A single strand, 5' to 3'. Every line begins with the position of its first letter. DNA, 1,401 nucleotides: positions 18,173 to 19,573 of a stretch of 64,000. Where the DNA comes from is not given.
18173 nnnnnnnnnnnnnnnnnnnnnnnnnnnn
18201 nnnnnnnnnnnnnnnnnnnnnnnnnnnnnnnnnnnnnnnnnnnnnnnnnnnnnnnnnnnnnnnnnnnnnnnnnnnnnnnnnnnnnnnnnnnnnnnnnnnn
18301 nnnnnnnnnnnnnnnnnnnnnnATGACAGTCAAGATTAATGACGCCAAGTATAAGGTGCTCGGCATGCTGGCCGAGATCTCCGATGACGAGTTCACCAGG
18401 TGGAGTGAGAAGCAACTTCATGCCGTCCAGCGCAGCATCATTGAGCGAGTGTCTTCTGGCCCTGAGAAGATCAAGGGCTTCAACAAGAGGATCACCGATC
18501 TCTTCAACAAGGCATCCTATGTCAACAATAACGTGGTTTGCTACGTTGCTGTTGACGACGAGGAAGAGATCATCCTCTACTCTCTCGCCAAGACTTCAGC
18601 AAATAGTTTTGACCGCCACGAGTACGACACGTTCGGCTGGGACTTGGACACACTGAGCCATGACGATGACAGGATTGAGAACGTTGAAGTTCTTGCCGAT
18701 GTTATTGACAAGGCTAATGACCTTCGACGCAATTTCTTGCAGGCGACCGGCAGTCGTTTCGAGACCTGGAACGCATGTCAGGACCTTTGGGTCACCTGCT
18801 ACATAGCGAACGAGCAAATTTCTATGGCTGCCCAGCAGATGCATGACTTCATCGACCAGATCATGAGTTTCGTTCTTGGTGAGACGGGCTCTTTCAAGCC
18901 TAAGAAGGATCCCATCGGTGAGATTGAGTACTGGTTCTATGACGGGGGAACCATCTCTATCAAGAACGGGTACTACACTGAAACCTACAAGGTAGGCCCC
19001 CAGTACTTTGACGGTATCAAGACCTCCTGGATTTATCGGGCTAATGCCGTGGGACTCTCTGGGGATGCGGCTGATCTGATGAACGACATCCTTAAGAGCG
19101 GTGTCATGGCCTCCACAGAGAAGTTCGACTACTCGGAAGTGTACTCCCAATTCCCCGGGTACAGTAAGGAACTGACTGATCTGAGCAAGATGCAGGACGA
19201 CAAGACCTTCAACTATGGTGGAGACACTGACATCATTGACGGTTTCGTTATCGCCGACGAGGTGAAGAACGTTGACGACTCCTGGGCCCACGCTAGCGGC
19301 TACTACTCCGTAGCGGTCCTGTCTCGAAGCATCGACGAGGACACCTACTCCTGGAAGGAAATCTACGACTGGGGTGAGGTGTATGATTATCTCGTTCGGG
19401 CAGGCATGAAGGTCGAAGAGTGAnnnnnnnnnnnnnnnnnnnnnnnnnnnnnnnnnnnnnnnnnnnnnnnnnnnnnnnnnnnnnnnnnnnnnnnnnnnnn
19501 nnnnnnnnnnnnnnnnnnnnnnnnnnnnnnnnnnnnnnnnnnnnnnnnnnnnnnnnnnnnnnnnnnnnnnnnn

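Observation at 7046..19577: Recurrent composite promoter-like motif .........-N8-GTTGNN-N17/18-TANNNT in intergenic regions, with two conserved leader subclasses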

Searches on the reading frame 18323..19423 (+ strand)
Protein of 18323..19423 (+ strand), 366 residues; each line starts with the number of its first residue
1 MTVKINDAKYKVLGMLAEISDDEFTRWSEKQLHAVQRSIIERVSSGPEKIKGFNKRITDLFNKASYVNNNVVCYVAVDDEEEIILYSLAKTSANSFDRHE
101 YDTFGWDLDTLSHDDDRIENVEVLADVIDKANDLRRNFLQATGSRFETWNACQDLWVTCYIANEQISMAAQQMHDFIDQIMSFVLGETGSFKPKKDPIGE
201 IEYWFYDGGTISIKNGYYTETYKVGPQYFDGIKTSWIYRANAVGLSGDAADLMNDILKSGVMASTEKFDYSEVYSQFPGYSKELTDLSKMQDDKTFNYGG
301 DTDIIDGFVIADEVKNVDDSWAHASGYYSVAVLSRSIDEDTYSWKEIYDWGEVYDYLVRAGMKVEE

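Call 8: search_protein_families(library=phrogs, proteins=[window:18323-19423:+], max_evalue=0.001)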
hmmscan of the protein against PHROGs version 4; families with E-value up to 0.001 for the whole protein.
window:18323-19423:+ (366 aa): 0 families

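Call 9: search_protein_families(library=pfam, proteins=[window:18323-19423:+], max_evalue=0.001)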
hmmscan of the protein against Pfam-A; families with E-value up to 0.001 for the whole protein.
window:18323-19423:+ (366 aa): 0 families

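Call 20: find_related_loci(query=window:18365-19423:+, collection=viral_contigs, flank=10000)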
Query window:18365-19423:+ (352 aa) in viral_contigs; peptide patterns used: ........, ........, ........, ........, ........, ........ (x = any residue, [..] = any of these).
16 stretches matched a pattern; 1 encode a relative of the query (tblastn E <= 1e-3); 1 distinct loci.
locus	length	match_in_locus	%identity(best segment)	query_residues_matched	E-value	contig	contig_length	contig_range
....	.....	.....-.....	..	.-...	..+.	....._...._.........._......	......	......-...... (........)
